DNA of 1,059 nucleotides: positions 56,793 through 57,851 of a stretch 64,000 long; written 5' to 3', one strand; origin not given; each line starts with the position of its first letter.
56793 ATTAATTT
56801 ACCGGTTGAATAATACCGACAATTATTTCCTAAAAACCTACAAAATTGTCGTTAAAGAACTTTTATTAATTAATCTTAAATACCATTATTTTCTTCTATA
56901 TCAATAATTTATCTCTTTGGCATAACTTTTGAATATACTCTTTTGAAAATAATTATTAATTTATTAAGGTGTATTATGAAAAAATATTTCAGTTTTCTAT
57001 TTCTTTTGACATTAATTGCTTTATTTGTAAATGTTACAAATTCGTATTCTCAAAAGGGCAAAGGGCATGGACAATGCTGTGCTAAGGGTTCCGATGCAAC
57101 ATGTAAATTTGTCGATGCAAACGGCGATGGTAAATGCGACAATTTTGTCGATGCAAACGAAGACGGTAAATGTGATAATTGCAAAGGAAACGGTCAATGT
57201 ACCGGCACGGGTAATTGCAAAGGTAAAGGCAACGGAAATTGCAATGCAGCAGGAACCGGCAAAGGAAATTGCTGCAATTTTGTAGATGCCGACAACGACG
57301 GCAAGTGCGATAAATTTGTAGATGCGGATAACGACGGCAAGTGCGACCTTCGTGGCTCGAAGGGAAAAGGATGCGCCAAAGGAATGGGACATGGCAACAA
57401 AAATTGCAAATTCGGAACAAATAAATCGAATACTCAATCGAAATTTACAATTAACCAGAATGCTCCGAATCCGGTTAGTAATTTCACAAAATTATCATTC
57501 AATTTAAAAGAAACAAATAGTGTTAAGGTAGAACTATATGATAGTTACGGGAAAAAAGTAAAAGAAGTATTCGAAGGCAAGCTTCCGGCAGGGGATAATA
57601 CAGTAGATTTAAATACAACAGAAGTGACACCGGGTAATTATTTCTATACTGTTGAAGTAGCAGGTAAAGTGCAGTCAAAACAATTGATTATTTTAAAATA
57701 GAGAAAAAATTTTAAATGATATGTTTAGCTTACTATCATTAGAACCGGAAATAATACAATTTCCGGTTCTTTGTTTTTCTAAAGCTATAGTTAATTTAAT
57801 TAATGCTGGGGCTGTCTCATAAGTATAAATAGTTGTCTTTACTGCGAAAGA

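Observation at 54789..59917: Sigma-54 two-component locus interleaved with secreted '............' repeat proteins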

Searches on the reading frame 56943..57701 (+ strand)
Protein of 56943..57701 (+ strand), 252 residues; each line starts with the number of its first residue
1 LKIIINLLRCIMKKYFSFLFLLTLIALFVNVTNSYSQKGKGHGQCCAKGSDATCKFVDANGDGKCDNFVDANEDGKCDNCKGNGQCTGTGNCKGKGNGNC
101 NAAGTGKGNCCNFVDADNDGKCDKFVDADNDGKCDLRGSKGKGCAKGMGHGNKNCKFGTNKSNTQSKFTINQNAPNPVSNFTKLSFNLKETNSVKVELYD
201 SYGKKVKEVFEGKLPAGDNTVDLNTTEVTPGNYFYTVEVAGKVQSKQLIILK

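Call 3: search_protein_families(library=pfam, proteins=[window:56943-57701:+], max_evalue=0.01)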
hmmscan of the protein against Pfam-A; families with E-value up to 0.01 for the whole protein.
window:56943-57701:+ (252 aa): 4 families
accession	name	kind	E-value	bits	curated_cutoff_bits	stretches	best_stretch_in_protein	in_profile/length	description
PF18962.6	Por_Secre_tail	-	2.8e-09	37.6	27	1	175-250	3-75/75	Secretion system C-terminal sorting domain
PF13860.13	FlgD_ig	-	0.00093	19.6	27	1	186-239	16-75/79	FlgD Ig-like domain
PF13585.12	CHU_C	-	0.005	17.4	27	1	168-246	7-80/86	CHU_C Type IX secretion signal domain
PF23061.1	CUB_M02D8_5_2nd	-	0.008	16.9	30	0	162-245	8-96/114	M02D8_5-like, second CUB domain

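Call 4: search_protein_families(library=ncbifam, proteins=[window:56943-57701:+], max_evalue=0.01)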
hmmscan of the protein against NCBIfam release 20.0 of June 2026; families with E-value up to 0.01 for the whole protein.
window:56943-57701:+ (252 aa): 5 families
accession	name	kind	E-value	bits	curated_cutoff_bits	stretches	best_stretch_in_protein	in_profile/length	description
TIGR04183.1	Por_Secre_tail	domain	5.5e-10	39.1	23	1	175-250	3-71/72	T9SS type A sorting domain-containing protein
NF038113.1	T9SSA_dep_M36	equivalog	9.3e-08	30.7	885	1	153-250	778-868/869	T9SS-dependent M36 family metallopeptidase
NF052323.1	T9SSA_dep_M6i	equivalog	5.8e-07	27.8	600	1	173-248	960-1035/1043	T9SS-dependent M6-like inactivated metalloprotease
TIGR04131.1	Bac_Flav_CTERM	domain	0.002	18.2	35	1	165-250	4-82/85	T9SS type B sorting domain-containing protein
NF005176.1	PRK06655.1-1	equivalog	0.0052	16.7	230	1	189-247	94-155/197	flagellar hook assembly protein FlgD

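Call 8: find_homologous_proteins(query=window:56976-57698:+, max_evalue=0.001)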
Query seq(241 aa) (241 aa): 28 proteins with E <= 0.001 among 588 candidates.
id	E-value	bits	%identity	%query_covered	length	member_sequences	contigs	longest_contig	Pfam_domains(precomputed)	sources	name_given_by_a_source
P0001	1.8e-157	540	100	100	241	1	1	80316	PF27309.1,PF18962.8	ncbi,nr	ncbi:MAG: Por secretion system C-terminal sorting protein [Ignavibacteria bacterium]|nr:Por secretio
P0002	4.6e-76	274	48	100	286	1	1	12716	PF27309.1,PF18962.8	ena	-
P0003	4.7e-74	267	42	100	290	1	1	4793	PF27309.1,PF18962.8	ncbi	-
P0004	9.4e-72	259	47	100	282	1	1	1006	PF27309.1,PF18962.8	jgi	jgi:hypothetical protein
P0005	2.9e-65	238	50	100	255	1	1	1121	PF27309.1,PF18962.8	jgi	jgi:hypothetical protein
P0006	3.6e-63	231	47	100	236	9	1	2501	PF27309.1,PF18962.8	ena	-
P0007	4.8e-63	231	51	100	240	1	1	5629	PF27309.1,PF18962.8,PF13860.13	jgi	jgi:hypothetical protein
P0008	4.8e-63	231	53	100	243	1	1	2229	PF27309.1,PF18962.8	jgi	jgi:hypothetical protein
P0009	3.8e-62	228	52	100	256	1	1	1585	PF27309.1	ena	-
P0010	4.9e-62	228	49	100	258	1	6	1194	PF27309.1,PF18962.8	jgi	jgi:hypothetical protein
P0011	2.3e-61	225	54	96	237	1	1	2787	PF27309.1,PF18962.8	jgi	jgi:hypothetical protein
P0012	1.3e-60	223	51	100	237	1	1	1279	PF27309.1,PF18962.8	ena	-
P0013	4.3e-55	205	46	100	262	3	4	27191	PF27309.1,PF18962.8,PF13860.13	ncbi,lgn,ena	-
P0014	1.9e-54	203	46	100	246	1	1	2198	PF27309.1,PF18962.8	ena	-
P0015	4.7e-45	172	54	60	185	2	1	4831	PF27309.1,PF18962.8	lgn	-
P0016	4.6e-44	169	48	93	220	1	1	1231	PF27309.1,PF18962.8,PF13860.13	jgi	-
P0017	4.3e-35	139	38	100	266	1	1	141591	PF27309.1,PF18962.8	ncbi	ncbi:MAG: T9SS type A sorting domain-containing protein [Chloroflexota bacterium]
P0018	1.7e-33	134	39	100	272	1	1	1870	PF27309.1,PF18962.8,PF13860.13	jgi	jgi:hypothetical protein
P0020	7.6e-29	119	35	100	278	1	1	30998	PF13585.13,PF27309.1,PF18962.8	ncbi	-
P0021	1.6e-25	108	33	100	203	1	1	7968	PF27309.1,PF18962.8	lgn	-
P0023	5.8e-20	90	46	41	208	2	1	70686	PF27309.1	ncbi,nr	ncbi:MAG: hypothetical protein IT366_12365 [Candidatus Hydrogenedentes bacterium]|nr:hypothetical pr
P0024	2.1e-16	78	42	36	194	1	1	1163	PF27309.1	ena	-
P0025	2.6e-6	45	37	47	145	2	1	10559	PF27309.1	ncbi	-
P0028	8.8e-4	37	37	54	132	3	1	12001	PF27309.1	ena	-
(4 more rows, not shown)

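Call 10: find_encoding_contigs(protein=P0013, flank=8000, max_places=3)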
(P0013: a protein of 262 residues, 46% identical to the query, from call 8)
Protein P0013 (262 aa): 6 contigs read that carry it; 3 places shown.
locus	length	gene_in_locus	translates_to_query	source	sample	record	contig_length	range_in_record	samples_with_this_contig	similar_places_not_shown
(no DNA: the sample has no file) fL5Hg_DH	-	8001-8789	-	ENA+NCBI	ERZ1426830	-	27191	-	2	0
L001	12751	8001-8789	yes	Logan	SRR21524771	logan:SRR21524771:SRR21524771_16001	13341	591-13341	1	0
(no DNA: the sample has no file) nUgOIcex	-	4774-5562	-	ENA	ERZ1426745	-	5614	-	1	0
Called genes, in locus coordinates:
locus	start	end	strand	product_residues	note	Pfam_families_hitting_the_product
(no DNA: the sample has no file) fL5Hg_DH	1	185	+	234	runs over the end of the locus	PF01863:YgjP-like, PF10263:SprT-like (weak)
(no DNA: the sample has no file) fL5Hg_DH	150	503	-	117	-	PF04237:YjbR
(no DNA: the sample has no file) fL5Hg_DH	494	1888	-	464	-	PF04932:Wzy_C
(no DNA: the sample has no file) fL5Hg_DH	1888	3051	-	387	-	PF02706:Wzz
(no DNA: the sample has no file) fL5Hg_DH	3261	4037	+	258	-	-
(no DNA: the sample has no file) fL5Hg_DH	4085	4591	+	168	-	PF21549:PRDM2_PR (weak), PF00856:SET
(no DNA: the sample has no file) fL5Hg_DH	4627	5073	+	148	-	-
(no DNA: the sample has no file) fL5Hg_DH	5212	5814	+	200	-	PF03848:TehB, PF13649:Methyltransf_25, PF08241:Methyltransf_11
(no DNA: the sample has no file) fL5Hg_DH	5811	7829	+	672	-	PF13426:PAS_9 (weak), PF00512:HisKA, PF02518:HATPase_c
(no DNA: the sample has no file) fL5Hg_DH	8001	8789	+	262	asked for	PF27309:MJ0753_N (faint), PF13860:FlgD_ig (weak), PF18962:Por_Secre_tail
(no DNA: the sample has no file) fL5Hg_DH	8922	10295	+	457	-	PF00072:Response_reg, PF00158:Sigma54_activat, PF14532:Sigma54_activ_2, PF07724:AAA_2 (weak), PF25601:AAA_lid_14, PF02954:HTH_8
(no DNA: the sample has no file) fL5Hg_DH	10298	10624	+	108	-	-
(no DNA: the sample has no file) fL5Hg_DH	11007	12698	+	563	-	PF00749:tRNA-synt_1c, PF03950:tRNA-synt_1c_C, PF20974:tRNA-synt_1c_C2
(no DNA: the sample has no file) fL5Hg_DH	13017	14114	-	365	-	-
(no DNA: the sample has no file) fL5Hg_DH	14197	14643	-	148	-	-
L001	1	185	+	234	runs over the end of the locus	PF01863:YgjP-like, PF10263:SprT-like (weak)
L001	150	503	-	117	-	PF04237:YjbR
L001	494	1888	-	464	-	PF04932:Wzy_C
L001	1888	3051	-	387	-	PF02706:Wzz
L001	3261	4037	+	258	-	-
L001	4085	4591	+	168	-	PF21549:PRDM2_PR (weak), PF00856:SET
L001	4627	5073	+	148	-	-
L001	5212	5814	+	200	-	PF03848:TehB, PF13649:Methyltransf_25, PF08241:Methyltransf_11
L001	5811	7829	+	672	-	PF13426:PAS_9 (weak), PF00512:HisKA, PF02518:HATPase_c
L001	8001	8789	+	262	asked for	PF27309:MJ0753_N (faint), PF13860:FlgD_ig (weak), PF18962:Por_Secre_tail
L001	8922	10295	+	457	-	PF00072:Response_reg, PF00158:Sigma54_activat, PF14532:Sigma54_activ_2, PF07724:AAA_2 (weak), PF25601:AAA_lid_14, PF02954:HTH_8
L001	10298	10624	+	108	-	-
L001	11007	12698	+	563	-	PF00749:tRNA-synt_1c, PF03950:tRNA-synt_1c_C, PF20974:tRNA-synt_1c_C2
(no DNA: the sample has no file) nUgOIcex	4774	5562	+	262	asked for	PF27309:MJ0753_N (faint), PF13860:FlgD_ig (weak), PF18962:Por_Secre_tail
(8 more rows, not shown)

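Call 11: find_encoding_contigs(protein=P0002, flank=8000, max_places=2)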
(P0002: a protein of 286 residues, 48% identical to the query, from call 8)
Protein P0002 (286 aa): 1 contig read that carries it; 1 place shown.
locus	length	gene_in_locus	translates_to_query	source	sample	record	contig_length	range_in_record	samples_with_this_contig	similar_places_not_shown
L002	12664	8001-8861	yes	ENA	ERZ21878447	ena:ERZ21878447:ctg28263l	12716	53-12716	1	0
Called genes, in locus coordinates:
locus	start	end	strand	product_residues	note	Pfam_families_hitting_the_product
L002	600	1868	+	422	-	PF00085:Thioredoxin, PF13098:Thioredoxin_2, PF01134:GIDA (faint), PF07992:Pyr_redox_2, PF13738:Pyr_redox_3, PF00070:Pyr_redox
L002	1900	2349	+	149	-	-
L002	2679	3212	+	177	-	PF00578:AhpC-TSA, PF08534:Redoxin, PF00085:Thioredoxin, PF13905:Thioredoxin_8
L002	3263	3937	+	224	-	-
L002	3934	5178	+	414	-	PF03009:GDPD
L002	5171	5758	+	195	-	-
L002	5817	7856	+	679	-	PF13426:PAS_9 (faint), PF00989:PAS (faint), PF13188:PAS_8 (faint), PF00512:HisKA, PF02518:HATPase_c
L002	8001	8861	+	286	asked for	PF27309:MJ0753_N (faint), PF18962:Por_Secre_tail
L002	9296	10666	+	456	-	PF00072:Response_reg, PF00158:Sigma54_activat, PF14532:Sigma54_activ_2, PF07724:AAA_2 (weak), PF25601:AAA_lid_14, PF02954:HTH_8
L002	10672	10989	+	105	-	-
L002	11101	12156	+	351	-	PF04245:NA37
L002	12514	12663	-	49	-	?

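Call 12: find_encoding_contigs(protein=P0017, flank=8000, max_places=2)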
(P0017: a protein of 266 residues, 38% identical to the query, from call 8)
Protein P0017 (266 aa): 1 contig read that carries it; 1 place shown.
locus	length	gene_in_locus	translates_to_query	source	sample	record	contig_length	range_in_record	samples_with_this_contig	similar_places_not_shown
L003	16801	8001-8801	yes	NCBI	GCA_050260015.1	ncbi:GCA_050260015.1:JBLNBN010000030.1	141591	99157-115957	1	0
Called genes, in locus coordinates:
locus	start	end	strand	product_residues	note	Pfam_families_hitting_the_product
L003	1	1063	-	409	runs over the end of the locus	PF01546:Peptidase_M20, PF07687:M20_dimer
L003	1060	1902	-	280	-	PF01678:DAP_epimerase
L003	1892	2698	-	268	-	PF00459:Inositol_P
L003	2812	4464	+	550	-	PF22461:SLBB_2 (faint), PF02563:Poly_export, PF10531:SLBB (weak)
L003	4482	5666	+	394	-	PF02706:Wzz (weak)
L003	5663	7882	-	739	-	PF17191:RecG_wedge, PF01336:tRNA_anti-codon (weak), PF00270:DEAD, PF04851:ResIII, PF00271:Helicase_C, PF19833:RecG_dom3_C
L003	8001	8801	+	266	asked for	PF27309:MJ0753_N (faint), PF18962:Por_Secre_tail (weak)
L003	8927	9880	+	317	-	PF18962:Por_Secre_tail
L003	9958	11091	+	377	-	PF13692:Glyco_trans_1_4, PF00534:Glycos_transf_1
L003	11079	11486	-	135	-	PF01242:PTPS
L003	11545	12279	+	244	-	PF14125:DUF4292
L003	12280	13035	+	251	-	PF01227:GTP_cyclohydroI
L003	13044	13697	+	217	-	PF01351:RNase_HII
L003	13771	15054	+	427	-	PF01979:Amidohydro_1, PF07969:Amidohydro_3 (faint), PF12890:DHOase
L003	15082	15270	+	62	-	-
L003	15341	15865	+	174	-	PF20221:DUF6580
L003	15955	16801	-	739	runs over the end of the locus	PF18072:FGAR-AT_linker, PF00586:AIRS, PF02769:AIRS_C, PF00586:AIRS, PF02769:AIRS_C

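Call 13: find_encoding_contigs(protein=P0023, flank=8000, max_places=2)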
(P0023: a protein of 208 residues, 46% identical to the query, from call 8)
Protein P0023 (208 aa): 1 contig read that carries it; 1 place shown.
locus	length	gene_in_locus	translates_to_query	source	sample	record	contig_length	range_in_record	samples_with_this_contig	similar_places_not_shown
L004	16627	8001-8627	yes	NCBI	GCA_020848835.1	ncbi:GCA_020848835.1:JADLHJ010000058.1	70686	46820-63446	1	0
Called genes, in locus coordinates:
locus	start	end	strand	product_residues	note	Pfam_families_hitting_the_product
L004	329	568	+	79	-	-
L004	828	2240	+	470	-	PF00884:Sulfatase, PF01663:Phosphodiest (faint), PF16347:SGSH_C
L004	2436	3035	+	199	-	PF13472:Lipase_GDSL_2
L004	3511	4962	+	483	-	PF00282:Pyridoxal_deC, PF00155:Aminotran_1_2 (faint), PF00266:Aminotran_5, PF01041:DegT_DnrJ_EryC1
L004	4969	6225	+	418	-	PF07690:MFS_1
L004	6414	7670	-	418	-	PF01011:PQQ (faint), PF13360:PQQ_2, PF13570:Beta-prop_ACSF4 (faint), PF13360:PQQ_2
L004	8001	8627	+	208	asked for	PF27309:MJ0753_N (faint)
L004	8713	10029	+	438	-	PF00512:HisKA, PF02518:HATPase_c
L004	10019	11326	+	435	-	PF00072:Response_reg, PF00158:Sigma54_activat, PF14532:Sigma54_activ_2, PF07728:AAA_5 (weak), PF25601:AAA_lid_14, PF02954:HTH_8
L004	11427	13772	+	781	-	-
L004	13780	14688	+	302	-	PF00149:Metallophos, PF12850:Metallophos_2 (faint)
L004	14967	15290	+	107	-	-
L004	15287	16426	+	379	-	PF13623:SurA_N_2 (weak), PF13624:SurA_N_3 (weak), PF13145:Rotamase_2, PF13616:Rotamase_3, PF00639:Rotamase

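Call 14: find_encoding_contigs(protein=P0020, flank=8000, max_places=2)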
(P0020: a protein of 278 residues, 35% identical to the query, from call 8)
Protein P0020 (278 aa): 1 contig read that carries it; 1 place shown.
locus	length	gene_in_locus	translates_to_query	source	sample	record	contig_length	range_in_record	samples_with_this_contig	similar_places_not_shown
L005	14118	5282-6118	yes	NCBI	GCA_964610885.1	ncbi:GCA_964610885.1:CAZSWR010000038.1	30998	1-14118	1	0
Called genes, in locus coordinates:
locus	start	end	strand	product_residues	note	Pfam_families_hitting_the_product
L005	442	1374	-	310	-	PF02445:NadA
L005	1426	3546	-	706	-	PF00691:OmpA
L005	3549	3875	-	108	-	PF01467:CTP_transf_like (weak)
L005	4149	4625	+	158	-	PF01957:NfeD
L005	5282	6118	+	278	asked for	PF27309:MJ0753_N (faint), PF13585:CHU_C (weak), PF18962:Por_Secre_tail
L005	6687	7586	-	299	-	PF00491:Arginase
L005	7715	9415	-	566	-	-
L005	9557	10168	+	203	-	PF00551:Formyl_trans_N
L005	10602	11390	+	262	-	PF00459:Inositol_P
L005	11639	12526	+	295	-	PF01678:DAP_epimerase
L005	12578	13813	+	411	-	PF01740:STAS, PF13466:STAS_2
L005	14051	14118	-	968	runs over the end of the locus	PF02463:SMC_N (faint), PF03193:RsgA_GTPase (faint), PF13191:AAA_16 (faint), PF13555:AAA_29 (faint), PF20703:nSTAND1 (faint), PF00005:ABC_tran (faint), PF17760:UvrA_inter, PF17755:UvrA_DNA-bind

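Call 23: find_related_loci(query=A1, collection=genome_contigs, flank=7000)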
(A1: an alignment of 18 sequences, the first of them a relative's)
Query A1 (241 aa) in genome_contigs; peptide patterns used: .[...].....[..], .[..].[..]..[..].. (x = any residue, [..] = any of these).
599 stretches matched a pattern (row limit reached: there are more); 179 encode a relative of the query (tblastn E <= 1e-3); the best 80 are kept; 79 distinct loci.
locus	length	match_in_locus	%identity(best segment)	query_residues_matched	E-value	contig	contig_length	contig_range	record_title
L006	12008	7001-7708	49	1-241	7e-66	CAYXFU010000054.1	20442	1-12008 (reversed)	MAG TPA_asm: uncultured Hyphomicrobiales bacterium isolate SRP272421_co4_697 genome assembly, contig: NODE_6274_length_2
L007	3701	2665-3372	47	1-241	4e-64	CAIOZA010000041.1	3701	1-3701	MAG: uncultured Ignavibacteria bacterium isolate KTt_bin-1687 genome assembly, contig: bin-1687:041/148, whole genome sh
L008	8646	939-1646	48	1-241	3e-63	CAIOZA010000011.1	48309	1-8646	MAG: uncultured Ignavibacteria bacterium isolate KTt_bin-1687 genome assembly, contig: bin-1687:011/148, whole genome sh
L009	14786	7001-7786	46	1-241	9e-61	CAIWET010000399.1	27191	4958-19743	MAG: uncultured Ignavibacteria bacterium isolate Loclat_bin-16206 genome assembly, contig: bin-16206:399/654, whole geno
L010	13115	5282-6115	35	1-241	2e-38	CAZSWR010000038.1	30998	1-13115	MAG TPA_asm: uncultured Hyphomicrobiales bacterium isolate SRP216815_co1_98 genome assembly, contig: NODE_1586_length_30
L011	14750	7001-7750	39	1-241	2e-38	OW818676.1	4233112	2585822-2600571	metagenome genome assembly, chromosome: 1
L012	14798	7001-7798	38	1-241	3e-38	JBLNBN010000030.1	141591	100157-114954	MAG: Chloroflexota bacterium isolate MAG150 PRJNA951521_bin11_renamed_29, whole genome shotgun sequence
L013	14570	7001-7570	34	1-238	3e-29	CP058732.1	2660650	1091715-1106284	MAG: Candidatus Kapaibacterium sp. isolate Ch6 chromosome, complete genome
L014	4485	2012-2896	32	1-238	2e-28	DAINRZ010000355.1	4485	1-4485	MAG TPA_asm: Candidatus Kapaibacterium sp. isolate CTOTU29498 NODE_10766_length_4485_cov_5.827314, whole genome shotgun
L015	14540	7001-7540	32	4-237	1e-27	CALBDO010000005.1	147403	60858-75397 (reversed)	MAG: Candidatus Kapabacteria bacterium isolate R1_Bin_METABAT__89_1 genome assembly, contig: c_000001321056, whole genom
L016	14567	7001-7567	33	1-237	3e-25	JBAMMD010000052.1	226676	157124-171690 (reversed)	MAG: Candidatus Kapaibacterium sp. isolate MAG22 ExploCarb_3808S_S2_5_length_226676_cov_14, whole genome shotgun sequenc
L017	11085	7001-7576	31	10-239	3e-19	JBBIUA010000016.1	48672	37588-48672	MAG: Ignavibacteria bacterium isolate QNF170220_bin_42 NODE_521_length_48672_cov_2.34821, whole genome shotgun sequence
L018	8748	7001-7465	42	45-171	3e-15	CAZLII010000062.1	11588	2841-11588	MAG TPA_asm: uncultured Nitrospirales bacterium isolate binchicken_co168_237 genome assembly, contig: NODE_9481_length_1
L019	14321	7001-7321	44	43-138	6e-14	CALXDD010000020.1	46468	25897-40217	MAG: uncultured Oscillospiraceae bacterium isolate BRZ_PD__bin97 genome assembly, contig: BRZ_PD__NODE_961_length_46468_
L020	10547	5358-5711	38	5-138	1e-13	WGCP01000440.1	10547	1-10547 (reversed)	MAG: Desulfobulbaceae bacterium isolate S145_10 k151_84674, whole genome shotgun sequence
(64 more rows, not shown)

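Call 29: search_protein_families(library=pfam, proteins=[P0023, P0025], max_evalue=10)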
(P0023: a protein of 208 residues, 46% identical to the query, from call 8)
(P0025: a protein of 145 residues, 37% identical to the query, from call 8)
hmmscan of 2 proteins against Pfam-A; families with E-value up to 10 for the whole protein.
P0023 (208 aa): 1 family
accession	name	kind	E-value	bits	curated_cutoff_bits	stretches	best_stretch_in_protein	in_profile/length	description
PF13585.12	CHU_C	-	1.3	9.6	27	2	93-109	3-19/86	CHU_C Type IX secretion signal domain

P0025 (145 aa): 5 families
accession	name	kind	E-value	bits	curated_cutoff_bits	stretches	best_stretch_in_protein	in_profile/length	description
PF13202.12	EF-hand_5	-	0.06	13.3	25.9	1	67-77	5-15/25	EF hand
PF05901.16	Excalibur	-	0.66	10.8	22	0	132-139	26-33/36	Excalibur calcium-binding domain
PF20009.4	GEVED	-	4.4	8.6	24.4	0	42-63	5-30/78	GEVED domain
PF13517.12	FG-GAP_3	-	4.7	8.3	26.9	0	20-50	30-56/61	FG-GAP-like repeat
PF00404.24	Dockerin_1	-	6.3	7.5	22.9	1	59-80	25-46/57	Dockerin type I domain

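Call 40: search_protein_families(library=pfam, alignment_id=A3, max_evalue=0.00001)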
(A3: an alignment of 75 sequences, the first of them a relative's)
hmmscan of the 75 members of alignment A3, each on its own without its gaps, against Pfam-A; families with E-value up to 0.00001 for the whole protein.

A. member 1, L001:8922-10292:+ (457 aa): 5 families
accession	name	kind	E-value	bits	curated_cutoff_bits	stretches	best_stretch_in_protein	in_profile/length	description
PF00158.32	Sigma54_activat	-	2.9e-72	242.3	20.2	1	145-312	1-168/168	Sigma-54 interaction domain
PF25601.1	AAA_lid_14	-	5.4e-27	93.9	27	1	317-391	1-75/87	AAA+ ATPase lid domain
PF00072.30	Response_reg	-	1.4e-23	83.6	30.2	1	7-116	1-110/111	Response regulator receiver domain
PF14532.12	Sigma54_activ_2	-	3e-18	66.8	25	1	161-316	16-138/138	Sigma-54 interaction domain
PF02954.25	HTH_8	-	1.4e-14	54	22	1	415-455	2-42/42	Bacterial regulatory protein, Fis family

B. families by the number of members that match (of 75 scanned): 55 families (the first 25 are shown)
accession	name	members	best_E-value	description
PF04542.20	Sigma70_r2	22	1.9e-18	Sigma-70 region 2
PF08281.18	Sigma70_r4_2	21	3.5e-17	Sigma-70, region 4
PF04545.22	Sigma70_r4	18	3e-10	Sigma-70, region 4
PF00072.30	Response_reg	5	2.5e-28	Response regulator receiver domain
PF00158.32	Sigma54_activat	4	2.9e-72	Sigma-54 interaction domain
PF25601.1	AAA_lid_14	4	7.5e-28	AAA+ ATPase lid domain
PF23750.1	RsgI_M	4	1e-26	Anti-sigma factor RsgI-like central domain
PF14532.12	Sigma54_activ_2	4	2.2e-19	Sigma-54 interaction domain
PF02954.25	HTH_8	4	2.1e-15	Bacterial regulatory protein, Fis family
PF01545.26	Cation_efflux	3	5.3e-45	Cation efflux family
PF16916.11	ZT_dimer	3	2.2e-24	Dimerisation domain of Zinc Transporter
PF02518.31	HATPase_c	2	4.2e-21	Histidine kinase-, DNA gyrase B-, and HSP90-like ATPase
PF00512.31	HisKA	2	2e-10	His Kinase A (phospho-acceptor) domain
PF23914.1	TPR_CcmH_CycH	2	1.6e-08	Cytochrome c-type biogenesis protein H TPR domain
PF13181.12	TPR_8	2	8.9e-08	Tetratricopeptide repeat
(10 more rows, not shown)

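Call 42: search_protein_families(library=pfam, alignment_id=A4, max_evalue=0.00001)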
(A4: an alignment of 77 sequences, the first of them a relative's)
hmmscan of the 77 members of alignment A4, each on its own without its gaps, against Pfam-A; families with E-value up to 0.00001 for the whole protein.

A. member 1, L001:5793-7826:+ (678 aa): 3 families
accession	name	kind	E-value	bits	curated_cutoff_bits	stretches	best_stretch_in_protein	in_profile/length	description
PF02518.31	HATPase_c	-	1.3e-23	84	26.4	1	572-676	2-110/111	Histidine kinase-, DNA gyrase B-, and HSP90-like ATPase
PF00512.31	HisKA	-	8.1e-12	45.5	26.9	1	462-526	2-62/66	His Kinase A (phospho-acceptor) domain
PF13426.13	PAS_9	-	5e-06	27.2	27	1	352-445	7-103/103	PAS domain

B. families by the number of members that match (of 77 scanned): 117 families (the first 25 are shown)
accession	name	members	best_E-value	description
PF02518.31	HATPase_c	11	9.5e-28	Histidine kinase-, DNA gyrase B-, and HSP90-like ATPase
PF00512.31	HisKA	11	1.7e-17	His Kinase A (phospho-acceptor) domain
PF13426.13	PAS_9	5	5.3e-12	PAS domain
PF10609.15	ParA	4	2.1e-90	NUBPL iron-transfer P-loop NTPase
PF00989.32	PAS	4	2.8e-13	PAS fold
PF01656.29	CbiA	4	1.1e-11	CobQ/CobB/MinD/ParA nucleotide binding domain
PF01883.24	FeS_assembly_P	4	9.8e-10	Iron-sulfur cluster assembly protein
PF00672.30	HAMP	4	1.1e-08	HAMP domain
PF13614.12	AAA_31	4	2.4e-07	AAA domain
PF13581.12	HATPase_c_2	3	7e-07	Histidine kinase-like ATPase domain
PF00158.32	Sigma54_activat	2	2.4e-72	Sigma-54 interaction domain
PF06962.18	rRNA_methylase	2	2.9e-46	Putative rRNA methylase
PF00072.30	Response_reg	2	6.3e-31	Response regulator receiver domain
PF14527.11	LAGLIDADG_WhiA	2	3.6e-28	WhiA LAGLIDADG-like domain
PF25601.1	AAA_lid_14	2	1.3e-27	AAA+ ATPase lid domain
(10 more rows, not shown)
